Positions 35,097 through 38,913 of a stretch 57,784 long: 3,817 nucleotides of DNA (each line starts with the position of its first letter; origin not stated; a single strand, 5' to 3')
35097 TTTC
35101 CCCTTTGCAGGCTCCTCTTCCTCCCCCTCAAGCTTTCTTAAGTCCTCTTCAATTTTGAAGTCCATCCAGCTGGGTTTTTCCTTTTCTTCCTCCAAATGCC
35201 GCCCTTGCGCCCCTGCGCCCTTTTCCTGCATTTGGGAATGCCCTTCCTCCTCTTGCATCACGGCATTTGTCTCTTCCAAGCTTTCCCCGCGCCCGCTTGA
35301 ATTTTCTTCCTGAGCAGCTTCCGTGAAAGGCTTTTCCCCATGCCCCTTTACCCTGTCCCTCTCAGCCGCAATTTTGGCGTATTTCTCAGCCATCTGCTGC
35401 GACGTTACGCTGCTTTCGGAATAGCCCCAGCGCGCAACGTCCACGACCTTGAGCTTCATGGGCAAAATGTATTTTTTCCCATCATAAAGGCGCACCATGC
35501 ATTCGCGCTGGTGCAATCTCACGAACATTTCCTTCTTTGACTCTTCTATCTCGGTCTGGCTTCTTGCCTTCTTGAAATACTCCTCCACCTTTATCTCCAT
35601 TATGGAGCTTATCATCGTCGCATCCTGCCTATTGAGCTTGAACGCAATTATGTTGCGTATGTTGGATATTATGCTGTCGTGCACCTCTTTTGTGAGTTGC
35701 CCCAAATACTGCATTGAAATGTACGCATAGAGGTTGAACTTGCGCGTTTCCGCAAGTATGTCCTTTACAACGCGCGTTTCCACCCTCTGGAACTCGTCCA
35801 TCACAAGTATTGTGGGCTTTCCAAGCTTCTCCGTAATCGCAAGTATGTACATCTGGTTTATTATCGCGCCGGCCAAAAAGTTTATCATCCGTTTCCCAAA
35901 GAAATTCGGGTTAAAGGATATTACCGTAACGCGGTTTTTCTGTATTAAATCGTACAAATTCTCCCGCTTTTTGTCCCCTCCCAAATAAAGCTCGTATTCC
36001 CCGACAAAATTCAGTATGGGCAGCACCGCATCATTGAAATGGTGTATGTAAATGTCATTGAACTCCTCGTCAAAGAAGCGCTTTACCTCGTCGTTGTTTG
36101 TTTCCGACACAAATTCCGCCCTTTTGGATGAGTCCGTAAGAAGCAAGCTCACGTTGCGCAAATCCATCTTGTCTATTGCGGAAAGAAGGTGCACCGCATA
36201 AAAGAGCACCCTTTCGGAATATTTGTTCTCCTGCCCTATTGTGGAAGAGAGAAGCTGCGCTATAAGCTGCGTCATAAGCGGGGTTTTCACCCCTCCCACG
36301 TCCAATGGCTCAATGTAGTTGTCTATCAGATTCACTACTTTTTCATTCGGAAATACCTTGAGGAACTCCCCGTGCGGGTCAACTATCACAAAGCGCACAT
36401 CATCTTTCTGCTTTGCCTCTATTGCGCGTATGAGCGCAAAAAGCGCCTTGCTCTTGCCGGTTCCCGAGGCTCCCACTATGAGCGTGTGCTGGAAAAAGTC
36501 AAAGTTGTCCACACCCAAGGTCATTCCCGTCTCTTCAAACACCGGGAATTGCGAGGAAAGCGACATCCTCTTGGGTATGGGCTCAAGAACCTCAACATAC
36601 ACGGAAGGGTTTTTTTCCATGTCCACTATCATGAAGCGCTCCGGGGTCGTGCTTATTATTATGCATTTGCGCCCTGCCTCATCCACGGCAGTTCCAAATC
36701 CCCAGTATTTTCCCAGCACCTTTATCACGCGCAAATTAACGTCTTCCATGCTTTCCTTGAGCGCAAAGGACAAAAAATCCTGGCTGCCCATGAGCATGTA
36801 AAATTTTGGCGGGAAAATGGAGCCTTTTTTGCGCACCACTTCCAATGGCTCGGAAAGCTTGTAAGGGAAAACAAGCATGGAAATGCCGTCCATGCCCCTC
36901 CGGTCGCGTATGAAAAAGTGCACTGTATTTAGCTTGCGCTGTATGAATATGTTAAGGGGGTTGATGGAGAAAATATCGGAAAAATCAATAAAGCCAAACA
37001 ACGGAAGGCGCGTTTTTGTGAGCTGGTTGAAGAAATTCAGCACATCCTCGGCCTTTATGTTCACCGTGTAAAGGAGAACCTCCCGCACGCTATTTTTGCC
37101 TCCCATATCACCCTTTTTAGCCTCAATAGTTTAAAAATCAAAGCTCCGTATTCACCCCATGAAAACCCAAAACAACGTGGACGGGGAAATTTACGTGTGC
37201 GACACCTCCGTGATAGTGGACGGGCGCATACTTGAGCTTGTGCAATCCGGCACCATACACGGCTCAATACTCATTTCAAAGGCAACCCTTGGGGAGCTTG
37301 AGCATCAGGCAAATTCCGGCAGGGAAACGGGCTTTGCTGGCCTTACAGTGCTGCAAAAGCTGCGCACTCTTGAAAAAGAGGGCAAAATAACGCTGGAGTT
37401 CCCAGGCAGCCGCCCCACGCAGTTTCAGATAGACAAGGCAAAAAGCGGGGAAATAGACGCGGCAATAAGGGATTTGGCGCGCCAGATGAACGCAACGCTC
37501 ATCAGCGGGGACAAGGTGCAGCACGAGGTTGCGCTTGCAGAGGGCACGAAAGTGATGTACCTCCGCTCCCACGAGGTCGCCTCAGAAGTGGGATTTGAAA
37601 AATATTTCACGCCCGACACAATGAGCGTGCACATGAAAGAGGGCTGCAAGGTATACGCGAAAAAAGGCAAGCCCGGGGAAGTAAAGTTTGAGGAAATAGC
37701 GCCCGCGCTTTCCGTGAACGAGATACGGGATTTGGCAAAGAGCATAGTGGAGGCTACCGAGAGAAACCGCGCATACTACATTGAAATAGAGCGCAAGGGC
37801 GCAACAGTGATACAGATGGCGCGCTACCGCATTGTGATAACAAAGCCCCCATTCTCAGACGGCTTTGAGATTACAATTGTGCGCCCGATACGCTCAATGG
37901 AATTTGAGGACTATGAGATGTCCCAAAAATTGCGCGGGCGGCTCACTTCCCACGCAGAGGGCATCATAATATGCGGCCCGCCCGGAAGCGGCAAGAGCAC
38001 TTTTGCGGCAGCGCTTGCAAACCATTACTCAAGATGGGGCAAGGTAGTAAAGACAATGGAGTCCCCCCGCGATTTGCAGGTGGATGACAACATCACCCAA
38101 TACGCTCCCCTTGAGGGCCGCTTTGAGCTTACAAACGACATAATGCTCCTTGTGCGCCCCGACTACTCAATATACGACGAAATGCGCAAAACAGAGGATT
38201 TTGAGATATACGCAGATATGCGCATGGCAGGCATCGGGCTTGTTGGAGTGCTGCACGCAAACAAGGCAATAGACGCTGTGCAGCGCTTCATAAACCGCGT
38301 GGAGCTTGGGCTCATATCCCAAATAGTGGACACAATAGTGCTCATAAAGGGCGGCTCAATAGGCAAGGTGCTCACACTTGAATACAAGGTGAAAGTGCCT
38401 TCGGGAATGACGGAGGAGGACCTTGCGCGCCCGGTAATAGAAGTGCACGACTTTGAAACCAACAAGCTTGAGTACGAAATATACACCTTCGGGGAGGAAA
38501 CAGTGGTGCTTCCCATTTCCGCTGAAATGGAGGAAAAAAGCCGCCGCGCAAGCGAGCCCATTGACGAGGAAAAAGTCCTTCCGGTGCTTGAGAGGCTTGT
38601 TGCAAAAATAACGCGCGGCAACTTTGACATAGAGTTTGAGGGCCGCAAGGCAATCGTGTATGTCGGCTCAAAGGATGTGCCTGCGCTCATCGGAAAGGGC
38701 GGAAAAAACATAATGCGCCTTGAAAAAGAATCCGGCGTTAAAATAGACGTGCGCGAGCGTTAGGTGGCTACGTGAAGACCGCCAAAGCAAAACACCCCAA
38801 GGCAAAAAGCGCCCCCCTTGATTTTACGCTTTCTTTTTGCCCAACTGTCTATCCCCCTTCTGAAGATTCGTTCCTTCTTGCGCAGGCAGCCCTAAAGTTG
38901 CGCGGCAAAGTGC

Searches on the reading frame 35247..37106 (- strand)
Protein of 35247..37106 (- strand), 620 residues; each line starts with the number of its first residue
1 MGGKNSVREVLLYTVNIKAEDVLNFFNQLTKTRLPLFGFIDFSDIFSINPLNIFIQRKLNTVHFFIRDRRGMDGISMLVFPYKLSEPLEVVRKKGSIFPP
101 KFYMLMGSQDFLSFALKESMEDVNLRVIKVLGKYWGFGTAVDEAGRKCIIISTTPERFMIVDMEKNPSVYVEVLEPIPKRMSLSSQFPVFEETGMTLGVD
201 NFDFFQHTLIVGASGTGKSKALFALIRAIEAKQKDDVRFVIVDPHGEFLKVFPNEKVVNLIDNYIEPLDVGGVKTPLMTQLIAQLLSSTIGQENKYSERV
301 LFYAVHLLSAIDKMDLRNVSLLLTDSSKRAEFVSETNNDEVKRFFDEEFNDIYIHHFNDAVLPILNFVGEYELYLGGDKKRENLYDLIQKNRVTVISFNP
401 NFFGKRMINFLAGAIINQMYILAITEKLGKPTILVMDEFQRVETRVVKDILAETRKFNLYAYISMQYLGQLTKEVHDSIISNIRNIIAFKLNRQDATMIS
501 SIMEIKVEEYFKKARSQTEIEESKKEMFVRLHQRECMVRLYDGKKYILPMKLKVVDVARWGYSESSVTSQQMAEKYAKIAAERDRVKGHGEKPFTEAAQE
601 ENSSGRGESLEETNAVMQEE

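Call 51: find_homologous_proteins(query=window:35247-37106:-, max_evalue=0.001)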
Query window:35247-37106:- (620 aa): 214 proteins with E <= 0.001 among 8000 candidates; the best 120 are listed.
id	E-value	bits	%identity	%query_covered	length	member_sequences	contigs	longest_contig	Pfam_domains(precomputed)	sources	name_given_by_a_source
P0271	0.0e+0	1370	100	100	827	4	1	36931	PF10412.16,PF01935.24,PF01580.25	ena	-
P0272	0.0e+0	1210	89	98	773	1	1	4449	PF10412.16,PF01935.24,PF01580.25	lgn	-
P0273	0.0e+0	1205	88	100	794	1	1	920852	PF10412.16,PF01935.24,PF01580.25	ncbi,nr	ncbi:Type IV secretion-system coupling protein DNA-binding domain protein [Candidatus Anstonella sta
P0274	0.0e+0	1192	91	95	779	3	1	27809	PF10412.16,PF01935.24,PF01580.25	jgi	-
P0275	0.0e+0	1023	75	97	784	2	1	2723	PF10412.16,PF01935.24,PF01580.25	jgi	-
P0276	2.4e-296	1002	77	91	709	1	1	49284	PF10412.16,PF01935.24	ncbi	-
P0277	1.1e-294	996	78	91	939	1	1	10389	PF10412.16,PF01935.24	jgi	-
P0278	2.6e-292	989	76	91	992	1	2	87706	PF10412.16,PF01935.24,PF01580.25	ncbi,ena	-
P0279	3.7e-292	988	71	100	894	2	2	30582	PF10412.16,PF01935.24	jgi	-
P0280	1.8e-290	983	72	98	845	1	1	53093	PF10412.16,PF01935.24,PF01580.25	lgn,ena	-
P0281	1.9e-288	976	70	99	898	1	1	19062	PF10412.16,PF01935.24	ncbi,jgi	ncbi:MAG: DUF87 domain-containing protein [Candidatus Micrarchaeia archaeon]|jgi:hypothetical protei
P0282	7.8e-286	967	69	100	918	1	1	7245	PF10412.16,PF01935.24,PF01580.25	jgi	jgi:hypothetical protein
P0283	2.4e-285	966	71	93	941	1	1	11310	PF10412.16,PF01935.24,PF01580.25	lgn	-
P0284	7.5e-285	964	72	97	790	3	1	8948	PF10412.16,PF01935.24,PF01580.25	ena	-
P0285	1.1e-284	963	68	97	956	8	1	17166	PF10412.16,PF01935.24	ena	-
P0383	1.0e-204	699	56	89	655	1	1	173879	PF10412.16,PF01935.24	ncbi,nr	ncbi:Type IV secretion-system coupling protein DNA-binding domain protein [Candidatus Gugararchaeum 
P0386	9.1e-203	693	55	90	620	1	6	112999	PF10412.16,PF01935.24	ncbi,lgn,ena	-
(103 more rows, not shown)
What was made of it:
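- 34623..37106 (-): Soluble FtsK/HerA-superfamily ATPase (827 aa) and conserved partner of the family. It has a beta-rich N-domain, a P-loop core (Walker A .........) and a charged low-complexity tail from about residue 610. Homologues are 52-91% identical and all named ones are Micrarchaeota (call 51).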

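Call 52: find_encoding_contigs(protein=P0383, flank=10000, max_places=1)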
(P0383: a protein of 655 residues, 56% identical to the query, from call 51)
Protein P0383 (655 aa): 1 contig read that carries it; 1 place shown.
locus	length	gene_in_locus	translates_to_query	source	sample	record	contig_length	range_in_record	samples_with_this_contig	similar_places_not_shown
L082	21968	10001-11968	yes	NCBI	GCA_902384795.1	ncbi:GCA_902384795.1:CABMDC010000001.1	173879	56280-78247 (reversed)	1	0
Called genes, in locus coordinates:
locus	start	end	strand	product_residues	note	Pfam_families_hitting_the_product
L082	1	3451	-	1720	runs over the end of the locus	-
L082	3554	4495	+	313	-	PF13462:Thioredoxin_4, PF01323:DSBA (weak)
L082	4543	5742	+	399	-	PF00266:Aminotran_5, PF01053:Cys_Met_Meta_PP (faint), PF01212:Beta_elim_lyase (faint)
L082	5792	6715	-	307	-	PF01207:Dus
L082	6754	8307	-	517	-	PF01978:TrmB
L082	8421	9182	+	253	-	-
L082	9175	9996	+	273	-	-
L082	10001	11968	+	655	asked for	PF01935:DUF87, PF10412:TrwB_AAD_bind (faint)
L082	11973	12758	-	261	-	PF02673:BacA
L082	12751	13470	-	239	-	PF08713:DNA_alkylation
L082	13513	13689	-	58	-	-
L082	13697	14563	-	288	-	PF13740:ACT_6 (weak), PF00551:Formyl_trans_N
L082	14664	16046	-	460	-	PF00890:FAD_binding_2 (weak), PF01134:GIDA (weak), PF03486:HI0933_like (weak), PF07992:Pyr_redox_2, PF12831:FAD_oxidored, PF13450:NAD_binding_8 (weak), PF00070:Pyr_redox, PF02852:Pyr_redox_dim, +3 more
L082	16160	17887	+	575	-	-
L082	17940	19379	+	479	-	PF00206:Lyase_1, PF10415:FumaraseC_C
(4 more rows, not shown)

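Call 53: find_encoding_contigs(protein=P0386, flank=10000, max_places=1)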
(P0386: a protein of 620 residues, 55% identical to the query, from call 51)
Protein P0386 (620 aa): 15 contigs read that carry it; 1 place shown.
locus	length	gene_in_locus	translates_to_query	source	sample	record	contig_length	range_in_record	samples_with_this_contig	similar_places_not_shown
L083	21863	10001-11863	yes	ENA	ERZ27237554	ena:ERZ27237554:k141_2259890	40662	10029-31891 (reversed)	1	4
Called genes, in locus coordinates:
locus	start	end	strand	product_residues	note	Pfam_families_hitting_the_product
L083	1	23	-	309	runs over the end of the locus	PF08271:Zn_Ribbon_TF, PF00382:TFIIB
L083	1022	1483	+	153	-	-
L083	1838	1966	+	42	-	PF04545:Sigma70_r4 (weak)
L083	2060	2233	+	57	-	-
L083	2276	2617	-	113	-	-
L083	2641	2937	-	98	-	PF01741:MscL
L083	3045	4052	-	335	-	PF14520:HHH_5, PF00154:RecA_N, PF08423:Rad51, PF06745:ATPase (faint)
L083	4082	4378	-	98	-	-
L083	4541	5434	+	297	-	-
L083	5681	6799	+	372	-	PF05345:He_PIG (weak)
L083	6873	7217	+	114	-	PF04343:DUF488, PF22751:DUF488-N3a, PF22752:DUF488-N3i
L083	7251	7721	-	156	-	PF00293:NUDIX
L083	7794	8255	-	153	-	-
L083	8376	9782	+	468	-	PF02878:PGM_PMM_I, PF02879:PGM_PMM_II, PF02880:PGM_PMM_III, PF00408:PGM_PMM_IV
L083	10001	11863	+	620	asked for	PF01935:DUF87, PF10412:TrwB_AAD_bind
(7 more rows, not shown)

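Call 56: search_solved_structures(query=A3, max_evalue=1)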
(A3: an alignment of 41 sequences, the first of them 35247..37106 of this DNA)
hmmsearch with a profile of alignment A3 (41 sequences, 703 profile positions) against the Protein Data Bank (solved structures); distinct sequences matched with E-value up to 1: 21.
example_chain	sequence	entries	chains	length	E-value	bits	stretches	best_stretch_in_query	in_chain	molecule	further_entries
8wiv_A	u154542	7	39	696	1.9e-05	26.4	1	204-257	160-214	Helicase HerA central domain-containing protein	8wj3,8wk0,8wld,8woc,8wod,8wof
8xau_A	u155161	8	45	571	3.6e-05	25.5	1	205-259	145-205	ATP-binding protein | HerA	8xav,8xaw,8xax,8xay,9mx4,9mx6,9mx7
9x1l_A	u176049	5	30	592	0.0028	19.2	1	205-272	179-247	DNA helicase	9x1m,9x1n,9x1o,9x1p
8j4u_M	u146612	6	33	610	0.0071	17.9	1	205-253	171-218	Nucleoside triphosphate hydrolase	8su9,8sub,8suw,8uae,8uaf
4nh0_A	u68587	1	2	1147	0.0078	17.7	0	206-245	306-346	Cell divisionFtsK/SpoIIIE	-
2iuu_A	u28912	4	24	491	0.01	17.4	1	203-244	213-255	DNA TRANSLOCASE FTSK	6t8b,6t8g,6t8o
7dxk_A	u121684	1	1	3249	0.012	17.1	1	560-688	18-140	Huntingtin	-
2iut_A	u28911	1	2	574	0.013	17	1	203-244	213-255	DNA TRANSLOCASE FTSK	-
30ff_Dc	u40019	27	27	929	0.013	17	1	565-667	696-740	Transcription initiation factor TFIID subunit 3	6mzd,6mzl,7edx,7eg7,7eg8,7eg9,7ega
7dtd_A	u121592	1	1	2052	0.018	16.6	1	539-663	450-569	Sodium channel protein type 1 subunit alpha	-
2ius_A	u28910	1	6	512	0.025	16.1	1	202-244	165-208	DNA TRANSLOCASE FTSK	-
8ziq_M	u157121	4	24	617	0.082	14.3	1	204-253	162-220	HerA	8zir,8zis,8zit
8fd6_A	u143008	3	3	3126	0.24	12.8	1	204-244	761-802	Cytoplasmic dynein 1 heavy chain 1,Serine--tRNA ligase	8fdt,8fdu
8fcy_A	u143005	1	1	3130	0.24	12.8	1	204-244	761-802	Cytoplasmic dynein 1 heavy chain 1,Serine--tRNA ligase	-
1yu9_A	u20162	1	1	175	0.26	12.7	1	196-235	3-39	GTP-binding protein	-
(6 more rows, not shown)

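Call 63: find_related_loci(query=A3, collection=metagenome_contigs, flank=8000)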
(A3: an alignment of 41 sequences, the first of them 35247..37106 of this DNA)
Query A3 (620 aa) in metagenome_contigs; peptide patterns used: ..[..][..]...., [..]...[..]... (x = any residue, [..] = any of these).
227 stretches matched a pattern; 58 encode a relative of the query (tblastn E <= 1e-3); 58 distinct loci.
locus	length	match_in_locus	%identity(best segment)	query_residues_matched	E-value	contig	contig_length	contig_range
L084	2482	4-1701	79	1-564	0e+0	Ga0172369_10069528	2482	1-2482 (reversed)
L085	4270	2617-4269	79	1-550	0e+0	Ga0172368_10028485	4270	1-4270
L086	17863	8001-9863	71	1-619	0e+0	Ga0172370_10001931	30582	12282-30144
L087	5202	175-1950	71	1-591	0e+0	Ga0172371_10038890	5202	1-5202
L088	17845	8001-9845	70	7-615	0e+0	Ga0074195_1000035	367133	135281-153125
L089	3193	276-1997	74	1-573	0e+0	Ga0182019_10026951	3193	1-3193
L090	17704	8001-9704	74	7-573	0e+0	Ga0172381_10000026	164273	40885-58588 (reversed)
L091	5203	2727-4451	73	1-573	0e+0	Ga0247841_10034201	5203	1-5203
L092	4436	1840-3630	69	1-605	0e+0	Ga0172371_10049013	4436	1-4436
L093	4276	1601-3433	68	1-620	0e+0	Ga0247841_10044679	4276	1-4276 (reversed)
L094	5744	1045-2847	69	1-603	0e+0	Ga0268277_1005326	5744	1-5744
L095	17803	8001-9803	69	1-603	0e+0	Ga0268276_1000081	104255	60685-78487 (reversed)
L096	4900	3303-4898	74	1-531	0e+0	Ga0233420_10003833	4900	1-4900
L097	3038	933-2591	69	7-560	0e+0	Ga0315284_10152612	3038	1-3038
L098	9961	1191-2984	62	7-593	0e+0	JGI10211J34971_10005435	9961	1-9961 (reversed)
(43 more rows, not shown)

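Call 66: predict_structure(alignment_id=A3)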
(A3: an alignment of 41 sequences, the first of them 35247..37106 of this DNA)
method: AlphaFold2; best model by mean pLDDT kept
length: 620 residues; sequences in the alignment: 41
mean_pLDDT: 78.8   pTM: 0.62
mean pLDDT of the five models: 78.8, 78.4, 78.2, 77.2, 70.5
residues with pLDDT >= 90: 175; 70-90: 295; 50-70: 98; < 50: 52
segments of 3 or more residues with pLDDT < 50: 174-180, 508-515, 589-620
pLDDT, mean of each block of 10 residues (from residue 1): 75 76 82 54 63 85 84 59 79 79 78 82 88 87 88 86 68 50 83 87 95 89 95 94 89 89 81 70 73 79 89 86 93 92 93 90 86 76 91 92 85 90 90 95 89 94 92 90 92 82 56 51 64 84 79 88 62 65 60 36 33 30
secondary structure, 60 per line:
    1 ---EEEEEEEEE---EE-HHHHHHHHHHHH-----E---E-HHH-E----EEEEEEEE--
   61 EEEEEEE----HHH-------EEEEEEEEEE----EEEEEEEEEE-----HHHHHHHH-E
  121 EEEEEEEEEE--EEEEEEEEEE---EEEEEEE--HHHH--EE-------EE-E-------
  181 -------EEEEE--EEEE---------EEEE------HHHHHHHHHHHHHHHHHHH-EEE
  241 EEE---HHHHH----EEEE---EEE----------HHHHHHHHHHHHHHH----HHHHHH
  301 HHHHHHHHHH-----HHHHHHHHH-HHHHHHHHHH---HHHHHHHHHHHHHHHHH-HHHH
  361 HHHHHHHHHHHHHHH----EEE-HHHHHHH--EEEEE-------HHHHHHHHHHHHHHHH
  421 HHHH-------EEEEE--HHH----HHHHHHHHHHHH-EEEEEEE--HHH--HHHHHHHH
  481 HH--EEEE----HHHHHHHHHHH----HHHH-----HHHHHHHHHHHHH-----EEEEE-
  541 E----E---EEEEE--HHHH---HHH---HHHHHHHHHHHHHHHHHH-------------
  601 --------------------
elements in order: E4-12 H19-30 E51-58 E61-67 E82-91 E96-105 H111-118 E120-130 E133-142 E146-152 H155-158 E188-192 E195-198 E208-211 H218-236 E238-243 H247-251 E256-259 E263-265 H276-290 H295-310 H316-324 H326-335 H339-355 H357-375 E380-382 H384-390 E393-397 H405-424 E432-436 H446-457 E459-465 H473-482 E485-488 H493-503 H508-511 H517-529 E535-539 E550-554 H557-560 H570-587

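Call 68: fold_search(model_id=the predicted structure, library=pdb)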
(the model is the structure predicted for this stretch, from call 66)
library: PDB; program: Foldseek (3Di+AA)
matches with E <= 10: 1277; with E <= 0.001: 112
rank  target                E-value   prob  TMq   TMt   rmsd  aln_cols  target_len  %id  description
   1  7es4                  9.7e-13  1.00  0.42  0.66   6.1       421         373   16  the crystral structure of DndH-C-domain (released 2022-05-11)
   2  4d2i_B                1.5e-11  1.00  0.36  0.47  13.7       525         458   14  Crystal structure of the HerA hexameric DNA translocase from Sulfolobus solfataricus bound to AMP-PNP (released 2014-12-03)
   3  4d2i_A                3.9e-11  1.00  0.37  0.48  13.6       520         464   15  Crystal structure of the HerA hexameric DNA translocase from Sulfolobus solfataricus bound to AMP-PNP (released 2014-12-03)
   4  1e9s_I                4.1e-11  1.00  0.38  0.53   7.3       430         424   15  Bacterial conjugative coupling protein TrwBdeltaN70. Unbound monoclinic form. (released 2001-02-06)
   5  1gl6_B                4.5e-11  1.00  0.42  0.59   6.4       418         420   16  Plasmid coupling protein TrwB in complex with the non-hydrolysable GTP analogue GDPNP (released 2002-05-16)
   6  1e9r_D                4.8e-11  1.00  0.35  0.50   8.9       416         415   15  Bacterial conjugative coupling protein TrwBdeltaN70. Trigonal form in complex with sulphate. (released 2001-02-06)
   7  1e9r_G                5.3e-11  1.00  0.40  0.56   6.1       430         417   15  Bacterial conjugative coupling protein TrwBdeltaN70. Trigonal form in complex with sulphate. (released 2001-02-06)
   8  1e9r_B                6.3e-11  1.00  0.40  0.55   6.9       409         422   16  Bacterial conjugative coupling protein TrwBdeltaN70. Trigonal form in complex with sulphate. (released 2001-02-06)
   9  1e9s_E                6.6e-11  1.00  0.41  0.57   6.8       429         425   16  Bacterial conjugative coupling protein TrwBdeltaN70. Unbound monoclinic form. (released 2001-02-06)
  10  1e9s_J                6.6e-11  1.00  0.40  0.56   6.9       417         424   18  Bacterial conjugative coupling protein TrwBdeltaN70. Unbound monoclinic form. (released 2001-02-06)
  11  1e9r_A                6.6e-11  1.00  0.36  0.50   9.0       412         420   16  Bacterial conjugative coupling protein TrwBdeltaN70. Trigonal form in complex with sulphate. (released 2001-02-06)
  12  1e9s_F                6.6e-11  1.00  0.36  0.50   9.9       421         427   17  Bacterial conjugative coupling protein TrwBdeltaN70. Unbound monoclinic form. (released 2001-02-06)
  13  1gki_G                7.8e-11  1.00  0.41  0.58   6.4       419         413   15  Plasmid coupling protein TrwB in complex with ADP and Mg2+. (released 2002-05-16)
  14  1gl6_E                7.8e-11  1.00  0.39  0.54   7.3       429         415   16  Plasmid coupling protein TrwB in complex with the non-hydrolysable GTP analogue GDPNP (released 2002-05-16)
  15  1e9s_A                8.2e-11  1.00  0.40  0.55   6.7       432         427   16  Bacterial conjugative coupling protein TrwBdeltaN70. Unbound monoclinic form. (released 2001-02-06)
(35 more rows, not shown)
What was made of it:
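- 34623..37106 (-): Foldseek matches DndH-C 1e-12, HerA 1.5e-11 and TrwB 4e-11 (call 68).
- On FtsK-HerA superfamily (for the linked ATPase): Foldseek: DndH-C 9.7e-13, HerA 4d2i 1.5e-11, TrwB 4e-11, probability 1.00 (call 68).
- Closest known: HerA-NurA. Same: The ATPase model aligns to S. solfataricus HerA and T. kodakarensis HerA-NurA (call 68).
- Closest known: TrwB/VirD4 coupling proteins and CedB/CedD DNA-import ATPases. Same: TrwB is among the top structural hits (call 68).
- The ATPase matches DNA translocases structurally (call 68). The ATPase's structural relatives include the defence proteins DndH and SIR2-HerA (call 68). Its closest folds are DNA translocases (call 68).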

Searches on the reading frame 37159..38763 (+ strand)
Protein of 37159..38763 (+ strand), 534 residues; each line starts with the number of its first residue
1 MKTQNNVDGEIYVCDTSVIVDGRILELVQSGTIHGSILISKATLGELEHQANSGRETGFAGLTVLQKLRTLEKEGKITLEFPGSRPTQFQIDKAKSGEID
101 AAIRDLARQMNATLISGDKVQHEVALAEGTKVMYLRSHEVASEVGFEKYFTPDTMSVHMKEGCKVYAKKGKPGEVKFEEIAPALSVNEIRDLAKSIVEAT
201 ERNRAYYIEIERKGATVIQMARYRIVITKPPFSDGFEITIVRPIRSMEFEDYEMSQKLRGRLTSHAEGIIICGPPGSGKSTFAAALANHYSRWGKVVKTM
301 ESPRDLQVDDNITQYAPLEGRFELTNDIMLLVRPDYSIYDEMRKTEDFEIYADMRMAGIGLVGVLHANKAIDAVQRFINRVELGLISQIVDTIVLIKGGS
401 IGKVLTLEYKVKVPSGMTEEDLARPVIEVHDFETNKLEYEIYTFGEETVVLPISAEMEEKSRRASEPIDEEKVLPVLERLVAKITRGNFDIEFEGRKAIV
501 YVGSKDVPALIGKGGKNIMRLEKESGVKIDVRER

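Call 5: search_protein_families(library=pfam, proteins=[window:37159-38763:+], max_evalue=0.01)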
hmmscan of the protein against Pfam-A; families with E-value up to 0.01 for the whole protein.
window:37159-38763:+ (534 aa): 16 families
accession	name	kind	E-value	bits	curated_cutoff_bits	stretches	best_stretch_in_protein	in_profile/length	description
PF01850.27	PIN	-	3.5e-09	37.7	23.6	1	12-125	1-118/120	PIN domain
PF00437.27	T2SSE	-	1.1e-08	34.6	24.9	1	256-379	132-257/370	Type II/IV secretion system protein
PF00013.35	KH_1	-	6.4e-07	29.5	21.5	1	503-532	7-36/66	KH domain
PF20720.3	nSTAND3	-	1.7e-05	25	27.2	1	268-306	19-57/155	Novel STAND NTPase 3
PF13238.12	AAA_18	-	4.5e-05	24.3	29.4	1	269-309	1-40/128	AAA domain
PF13671.12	AAA_33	-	0.00043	21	27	1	269-289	2-22/143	AAA domain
PF13401.12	AAA_22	-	0.00051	20.8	27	1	265-299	4-33/130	AAA domain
PF07728.20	AAA_5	-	0.00087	19.7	22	1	269-326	2-57/139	AAA domain (dynein-related subfamily)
PF13191.12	AAA_16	-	0.0013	19.7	32.6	1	263-297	20-55/167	AAA ATPase domain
PF13521.12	AAA_28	-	0.0025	18.5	27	1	269-290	2-24/164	AAA domain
PF08433.16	KTI12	-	0.0032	17.4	22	1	269-295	4-30/271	Chromatin associated protein KTI12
PF07650.23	KH_2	-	0.0036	17.5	22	1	485-530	14-59/78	KH domain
PF01695.23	IstB_IS21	-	0.0046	16.9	24.1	1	263-342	89-162/238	IstB-like ATP binding protein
PF13481.12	AAA_25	-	0.0069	16.5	27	0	267-292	34-59/195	AAA domain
PF00005.33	ABC_tran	-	0.007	17.4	25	0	267-296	12-42/137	ABC transporter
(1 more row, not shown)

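Call 37: search_protein_families(library=ncbifam, proteins=[window:37159-38763:+], max_evalue=0.001)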
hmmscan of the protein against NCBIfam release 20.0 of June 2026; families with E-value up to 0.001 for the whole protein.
window:37159-38763:+ (534 aa): 11 families
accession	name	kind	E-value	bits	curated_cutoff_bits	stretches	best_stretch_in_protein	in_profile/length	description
NF010335.0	PRK13764.1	equivalog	3e-216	719.7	340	1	10-533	4-526/613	ATPase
NF053733.1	HJMigATPsPINA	equivalog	2.4e-136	455.3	800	1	15-532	3-499/502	holliday junction branch migration ATPase PINA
TIGR01420.1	pilT_fam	subfamily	6.1e-11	42.1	319.1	1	156-379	16-241/343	PilT/PilU family type 4a pilus ATPase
TIGR02788.1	VirB11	equivalog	4e-07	29.4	249.95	1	266-380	144-265/308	P-type DNA transfer ATPase VirB11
NF041000.1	ATPase_ComGA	equivalog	5.4e-07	28.9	300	1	235-379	92-244/267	competence type IV pilus ATPase ComGA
TIGR02533.1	type_II_gspE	equivalog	5.5e-07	28.6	630.25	1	256-379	233-358/486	type II secretion system ATPase GspE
NF010475.0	PRK13900.1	equivalog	3.1e-05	23.2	389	0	266-403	160-316/333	type IV secretion system ATPase VirB11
TIGR02782.1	TrbB_P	equivalog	8.4e-05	22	304.55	1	262-398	133-280/303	P-type conjugative transfer ATPase TrbB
TIGR02173.1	cyt_kin_arch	equivalog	0.00018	21.6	102.1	0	269-293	3-27/169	(d)CMP kinase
NF053534.1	T4PilAsmATPsTfpB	equivalog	0.00049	18.6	850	1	241-390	312-459/584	type IV pilus assembly ATPase TfpB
TIGR02858.1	spore_III_AA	equivalog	0.00051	19.4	281.3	0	328-404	188-266/272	stage III sporulation protein AA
